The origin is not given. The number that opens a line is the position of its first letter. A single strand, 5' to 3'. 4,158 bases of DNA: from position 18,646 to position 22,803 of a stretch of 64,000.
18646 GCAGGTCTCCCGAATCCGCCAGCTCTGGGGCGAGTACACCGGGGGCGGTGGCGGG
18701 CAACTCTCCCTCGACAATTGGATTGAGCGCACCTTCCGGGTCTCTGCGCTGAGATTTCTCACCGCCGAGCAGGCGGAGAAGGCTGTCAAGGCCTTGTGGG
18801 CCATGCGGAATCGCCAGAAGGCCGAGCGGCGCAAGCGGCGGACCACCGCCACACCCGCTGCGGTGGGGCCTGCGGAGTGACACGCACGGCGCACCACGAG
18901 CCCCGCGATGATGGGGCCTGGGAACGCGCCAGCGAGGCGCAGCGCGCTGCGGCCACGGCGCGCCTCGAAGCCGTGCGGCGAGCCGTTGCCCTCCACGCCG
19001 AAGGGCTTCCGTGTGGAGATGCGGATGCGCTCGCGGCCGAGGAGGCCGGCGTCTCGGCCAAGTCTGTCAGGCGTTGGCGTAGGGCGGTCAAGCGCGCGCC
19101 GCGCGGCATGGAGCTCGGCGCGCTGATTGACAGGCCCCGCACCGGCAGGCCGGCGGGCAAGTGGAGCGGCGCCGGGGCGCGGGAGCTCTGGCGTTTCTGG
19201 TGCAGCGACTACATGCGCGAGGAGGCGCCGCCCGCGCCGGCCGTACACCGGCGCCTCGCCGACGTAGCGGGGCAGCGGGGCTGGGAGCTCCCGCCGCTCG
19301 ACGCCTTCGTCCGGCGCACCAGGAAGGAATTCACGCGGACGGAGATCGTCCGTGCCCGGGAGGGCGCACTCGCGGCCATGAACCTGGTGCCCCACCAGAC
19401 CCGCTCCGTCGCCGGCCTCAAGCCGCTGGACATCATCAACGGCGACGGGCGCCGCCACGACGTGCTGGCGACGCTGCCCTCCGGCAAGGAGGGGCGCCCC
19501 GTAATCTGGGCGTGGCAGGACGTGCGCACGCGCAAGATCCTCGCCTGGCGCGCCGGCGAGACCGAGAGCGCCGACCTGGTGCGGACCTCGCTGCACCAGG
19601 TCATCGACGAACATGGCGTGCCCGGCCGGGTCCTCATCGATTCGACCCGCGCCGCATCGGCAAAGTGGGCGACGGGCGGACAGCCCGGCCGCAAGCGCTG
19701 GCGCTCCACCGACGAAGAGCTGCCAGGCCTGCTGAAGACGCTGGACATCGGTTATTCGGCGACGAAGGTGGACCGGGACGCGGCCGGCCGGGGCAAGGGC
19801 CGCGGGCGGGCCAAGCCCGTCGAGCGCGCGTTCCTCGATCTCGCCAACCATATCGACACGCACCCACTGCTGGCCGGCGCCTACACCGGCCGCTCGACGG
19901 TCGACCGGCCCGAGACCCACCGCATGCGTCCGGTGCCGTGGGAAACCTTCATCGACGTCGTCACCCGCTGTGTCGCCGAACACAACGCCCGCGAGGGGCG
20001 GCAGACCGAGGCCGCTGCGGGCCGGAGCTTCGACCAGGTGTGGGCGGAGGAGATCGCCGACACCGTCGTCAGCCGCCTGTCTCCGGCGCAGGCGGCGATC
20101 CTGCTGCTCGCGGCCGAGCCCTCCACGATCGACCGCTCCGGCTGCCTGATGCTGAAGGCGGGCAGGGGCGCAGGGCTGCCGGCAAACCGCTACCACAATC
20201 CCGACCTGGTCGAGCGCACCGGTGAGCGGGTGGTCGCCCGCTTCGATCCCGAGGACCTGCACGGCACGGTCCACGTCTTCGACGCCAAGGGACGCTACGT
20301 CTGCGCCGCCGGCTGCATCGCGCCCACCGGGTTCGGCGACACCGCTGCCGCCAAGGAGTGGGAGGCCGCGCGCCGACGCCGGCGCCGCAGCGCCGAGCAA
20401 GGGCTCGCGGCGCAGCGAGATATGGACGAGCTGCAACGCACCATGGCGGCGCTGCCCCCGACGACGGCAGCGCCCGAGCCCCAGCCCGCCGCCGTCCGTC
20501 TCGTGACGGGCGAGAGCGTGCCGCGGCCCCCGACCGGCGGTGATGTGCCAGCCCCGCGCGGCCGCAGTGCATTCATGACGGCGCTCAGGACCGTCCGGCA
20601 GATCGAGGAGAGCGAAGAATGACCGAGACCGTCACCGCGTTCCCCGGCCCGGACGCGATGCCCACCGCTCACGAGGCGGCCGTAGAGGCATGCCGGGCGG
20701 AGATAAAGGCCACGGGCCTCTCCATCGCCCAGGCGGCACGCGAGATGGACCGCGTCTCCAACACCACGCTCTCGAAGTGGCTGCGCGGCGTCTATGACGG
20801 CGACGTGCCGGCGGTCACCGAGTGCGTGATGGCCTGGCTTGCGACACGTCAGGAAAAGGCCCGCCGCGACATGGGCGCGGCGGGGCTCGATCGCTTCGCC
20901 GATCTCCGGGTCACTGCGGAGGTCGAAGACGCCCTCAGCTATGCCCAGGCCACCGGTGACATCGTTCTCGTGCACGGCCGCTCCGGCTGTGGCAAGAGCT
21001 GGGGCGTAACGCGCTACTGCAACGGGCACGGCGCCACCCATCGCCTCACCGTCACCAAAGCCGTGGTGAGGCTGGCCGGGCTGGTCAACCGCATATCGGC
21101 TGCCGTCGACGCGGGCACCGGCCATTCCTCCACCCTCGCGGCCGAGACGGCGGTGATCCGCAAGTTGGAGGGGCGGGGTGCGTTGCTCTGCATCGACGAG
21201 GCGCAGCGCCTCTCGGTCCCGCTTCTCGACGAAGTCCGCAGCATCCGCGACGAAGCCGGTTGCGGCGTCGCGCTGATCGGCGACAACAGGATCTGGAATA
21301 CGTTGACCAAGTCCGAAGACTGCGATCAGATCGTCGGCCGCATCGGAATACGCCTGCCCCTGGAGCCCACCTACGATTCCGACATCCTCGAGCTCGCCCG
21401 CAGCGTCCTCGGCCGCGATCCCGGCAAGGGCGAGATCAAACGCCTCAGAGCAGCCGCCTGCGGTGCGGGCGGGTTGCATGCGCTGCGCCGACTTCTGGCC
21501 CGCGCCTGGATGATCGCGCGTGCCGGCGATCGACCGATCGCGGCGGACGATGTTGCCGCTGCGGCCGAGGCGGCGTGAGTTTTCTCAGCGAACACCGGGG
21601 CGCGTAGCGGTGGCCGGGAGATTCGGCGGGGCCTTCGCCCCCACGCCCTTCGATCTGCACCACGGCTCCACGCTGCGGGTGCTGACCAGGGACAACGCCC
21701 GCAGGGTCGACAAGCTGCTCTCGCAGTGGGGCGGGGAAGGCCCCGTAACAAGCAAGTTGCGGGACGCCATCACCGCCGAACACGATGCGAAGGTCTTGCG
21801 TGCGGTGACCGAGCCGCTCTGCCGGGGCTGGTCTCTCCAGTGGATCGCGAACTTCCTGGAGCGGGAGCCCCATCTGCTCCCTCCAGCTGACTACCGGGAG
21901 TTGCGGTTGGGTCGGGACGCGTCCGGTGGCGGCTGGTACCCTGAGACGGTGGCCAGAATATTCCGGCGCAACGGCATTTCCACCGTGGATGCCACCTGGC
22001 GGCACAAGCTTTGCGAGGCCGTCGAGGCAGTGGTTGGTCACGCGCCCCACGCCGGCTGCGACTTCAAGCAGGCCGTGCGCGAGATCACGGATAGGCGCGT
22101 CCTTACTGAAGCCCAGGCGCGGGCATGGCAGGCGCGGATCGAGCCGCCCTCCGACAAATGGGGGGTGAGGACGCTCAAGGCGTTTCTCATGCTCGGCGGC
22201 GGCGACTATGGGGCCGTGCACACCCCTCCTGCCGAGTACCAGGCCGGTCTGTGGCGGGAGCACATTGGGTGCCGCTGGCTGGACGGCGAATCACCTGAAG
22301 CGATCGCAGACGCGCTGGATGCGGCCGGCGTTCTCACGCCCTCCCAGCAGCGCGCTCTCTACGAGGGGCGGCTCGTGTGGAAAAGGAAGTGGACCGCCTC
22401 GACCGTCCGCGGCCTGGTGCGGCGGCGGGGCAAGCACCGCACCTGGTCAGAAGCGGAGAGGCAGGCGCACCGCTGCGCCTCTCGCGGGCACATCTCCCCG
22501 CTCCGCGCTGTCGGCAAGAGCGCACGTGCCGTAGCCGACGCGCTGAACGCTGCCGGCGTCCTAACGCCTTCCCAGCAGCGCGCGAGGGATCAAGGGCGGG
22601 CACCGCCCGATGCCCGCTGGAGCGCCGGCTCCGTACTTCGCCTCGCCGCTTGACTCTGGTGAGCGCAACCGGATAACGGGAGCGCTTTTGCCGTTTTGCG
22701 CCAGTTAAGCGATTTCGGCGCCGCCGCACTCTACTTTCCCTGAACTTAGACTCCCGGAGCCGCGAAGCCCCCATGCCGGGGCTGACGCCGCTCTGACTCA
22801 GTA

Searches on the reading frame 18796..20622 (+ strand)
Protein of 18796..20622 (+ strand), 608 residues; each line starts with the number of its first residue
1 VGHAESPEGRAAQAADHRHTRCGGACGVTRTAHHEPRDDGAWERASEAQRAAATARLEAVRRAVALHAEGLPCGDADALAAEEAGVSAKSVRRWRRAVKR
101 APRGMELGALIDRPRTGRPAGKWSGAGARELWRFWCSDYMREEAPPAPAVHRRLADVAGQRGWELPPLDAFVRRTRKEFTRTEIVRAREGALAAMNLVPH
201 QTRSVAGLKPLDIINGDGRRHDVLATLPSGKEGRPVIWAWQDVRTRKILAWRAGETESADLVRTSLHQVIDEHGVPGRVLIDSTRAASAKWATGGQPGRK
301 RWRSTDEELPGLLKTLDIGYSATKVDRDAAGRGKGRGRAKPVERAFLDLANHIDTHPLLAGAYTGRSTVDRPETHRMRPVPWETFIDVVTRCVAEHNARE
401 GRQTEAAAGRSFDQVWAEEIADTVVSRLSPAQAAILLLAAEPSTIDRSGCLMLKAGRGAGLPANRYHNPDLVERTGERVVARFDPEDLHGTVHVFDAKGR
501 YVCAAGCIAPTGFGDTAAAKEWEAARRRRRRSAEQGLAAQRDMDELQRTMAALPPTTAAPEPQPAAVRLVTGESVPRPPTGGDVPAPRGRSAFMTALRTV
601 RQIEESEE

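Call 8: search_protein_families(library=pfam, proteins=[window:18796-20622:+], max_evalue=0.001)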
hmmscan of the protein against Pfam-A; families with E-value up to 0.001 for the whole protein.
window:18796-20622:+ (608 aa): 3 families
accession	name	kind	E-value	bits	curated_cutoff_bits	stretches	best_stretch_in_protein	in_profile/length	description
PF02914.21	DDE_2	-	2.9e-49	168.3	23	1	206-419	2-219/221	Bacteriophage Mu transposase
PF09039.17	HTH_Tnp_Mu_2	-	7.5e-14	52.2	20.5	1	102-204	8-109/109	Mu DNA binding, I gamma subdomain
PF09299.17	Mu-transpos_C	-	2.5e-12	47.1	21.7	1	435-503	2-60/61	Mu transposase, C-terminal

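Call 50: search_protein_families(library=phrogs, proteins=[window:18796-20622:+], max_evalue=0.01)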
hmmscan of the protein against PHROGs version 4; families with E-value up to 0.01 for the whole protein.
window:18796-20622:+ (608 aa): 4 families
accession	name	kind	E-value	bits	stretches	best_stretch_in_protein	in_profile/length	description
phrog_310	-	integration and excision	9e-105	353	1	34-566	88-616/696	transposase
phrog_14727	-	unknown function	1.6e-70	239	1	41-367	87-408/409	-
phrog_15639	-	unknown function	1.3e-53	183.2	1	294-550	1-242/301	-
phrog_956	-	integration and excision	0.0012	18.9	0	463-540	246-320/436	transposase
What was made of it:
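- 18796..20622 (+): MuA-type DDE transposase, divergent from the TMP operon. calls 8, 50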

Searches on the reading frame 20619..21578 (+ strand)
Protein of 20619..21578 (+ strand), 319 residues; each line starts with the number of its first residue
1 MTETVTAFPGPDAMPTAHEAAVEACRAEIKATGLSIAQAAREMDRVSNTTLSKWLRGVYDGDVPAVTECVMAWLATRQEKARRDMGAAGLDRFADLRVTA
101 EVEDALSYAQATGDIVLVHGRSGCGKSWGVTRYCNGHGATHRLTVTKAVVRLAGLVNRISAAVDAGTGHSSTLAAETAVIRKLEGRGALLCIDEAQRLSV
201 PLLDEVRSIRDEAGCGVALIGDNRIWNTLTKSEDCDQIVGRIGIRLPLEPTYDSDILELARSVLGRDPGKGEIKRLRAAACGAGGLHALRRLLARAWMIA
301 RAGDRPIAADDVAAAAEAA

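Call 8: search_protein_families(library=pfam, proteins=[window:20619-21578:+], max_evalue=0.001)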
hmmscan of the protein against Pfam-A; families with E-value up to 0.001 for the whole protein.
window:20619-21578:+ (319 aa): 4 families
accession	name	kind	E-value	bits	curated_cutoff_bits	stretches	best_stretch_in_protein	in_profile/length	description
PF13401.12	AAA_22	-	1.7e-12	48.2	27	1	112-228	4-129/130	AAA domain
PF13604.12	AAA_30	-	7.1e-05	23.1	27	1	104-224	8-126/191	AAA domain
PF05225.22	HTH_psq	-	0.00056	20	20.4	0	19-59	6-41/45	helix-turn-helix, Psq domain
PF09077.16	Phage-MuB_C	-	0.00065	20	25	0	241-316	2-75/78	Mu B transposition protein, C terminal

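Call 50: search_protein_families(library=phrogs, proteins=[window:20619-21578:+], max_evalue=0.01)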
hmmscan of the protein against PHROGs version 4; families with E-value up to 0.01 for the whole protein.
window:20619-21578:+ (319 aa): 6 families
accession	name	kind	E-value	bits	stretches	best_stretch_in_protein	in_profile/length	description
phrog_296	-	integration and excision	4.4e-48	165.4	1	18-317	225-520/626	DNA transposition protein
phrog_7998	-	unknown function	2.3e-05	24.7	1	103-223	30-153/339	-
phrog_101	-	transcription regulation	0.00066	20.4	1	11-59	13-60/203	CII-like transcriptional activator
phrog_170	-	other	0.0043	17.5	0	88-132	65-109/323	PhoH-like phosphate starvation-inducible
phrog_30855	-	unknown function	0.0076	16.8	0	16-71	47-100/186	-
phrog_2119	-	unknown function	0.0097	17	0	13-75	8-67/119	-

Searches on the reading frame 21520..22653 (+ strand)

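Call 8: search_protein_families(library=pfam, proteins=[window:21520-22653:+], max_evalue=0.001)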
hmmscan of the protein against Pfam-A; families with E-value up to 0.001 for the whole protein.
window:21520-22653:+ (377 aa): 1 family
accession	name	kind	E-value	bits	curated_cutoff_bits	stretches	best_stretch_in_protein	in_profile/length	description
PF07508.19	Recombinase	-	1.2e-10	42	21.1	0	254-302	15-51/102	Recombinase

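Call 49: search_protein_families(library=pfam, proteins=[window:21520-22653:+], max_evalue=0.01)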
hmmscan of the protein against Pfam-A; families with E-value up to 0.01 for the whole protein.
window:21520-22653:+ (377 aa): 2 families
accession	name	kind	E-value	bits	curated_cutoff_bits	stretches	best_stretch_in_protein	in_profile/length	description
PF07508.19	Recombinase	-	1.2e-10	42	21.1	0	254-302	15-51/102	Recombinase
PF13936.12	HTH_38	-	0.0084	16.3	27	0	322-343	10-31/44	Helix-turn-helix domain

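Call 50: search_protein_families(library=phrogs, proteins=[window:21520-22653:+], max_evalue=0.01)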
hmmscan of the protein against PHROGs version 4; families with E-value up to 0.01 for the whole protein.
window:21520-22653:+ (377 aa): 1 family
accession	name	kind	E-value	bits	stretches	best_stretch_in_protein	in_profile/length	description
phrog_95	-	integration and excision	5.8e-10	39.4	1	254-301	274-309/651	integrase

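Call 67: search_protein_families(library=padloc, proteins=[window:21520-22653:+], max_evalue=0.01)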
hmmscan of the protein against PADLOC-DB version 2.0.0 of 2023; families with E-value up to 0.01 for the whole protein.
window:21520-22653:+ (377 aa): 0 families

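Call 68: search_protein_families(library=ncbifam, proteins=[window:21520-22653:+], max_evalue=0.001)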
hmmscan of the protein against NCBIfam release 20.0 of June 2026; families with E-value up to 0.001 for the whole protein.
window:21520-22653:+ (377 aa): 0 families
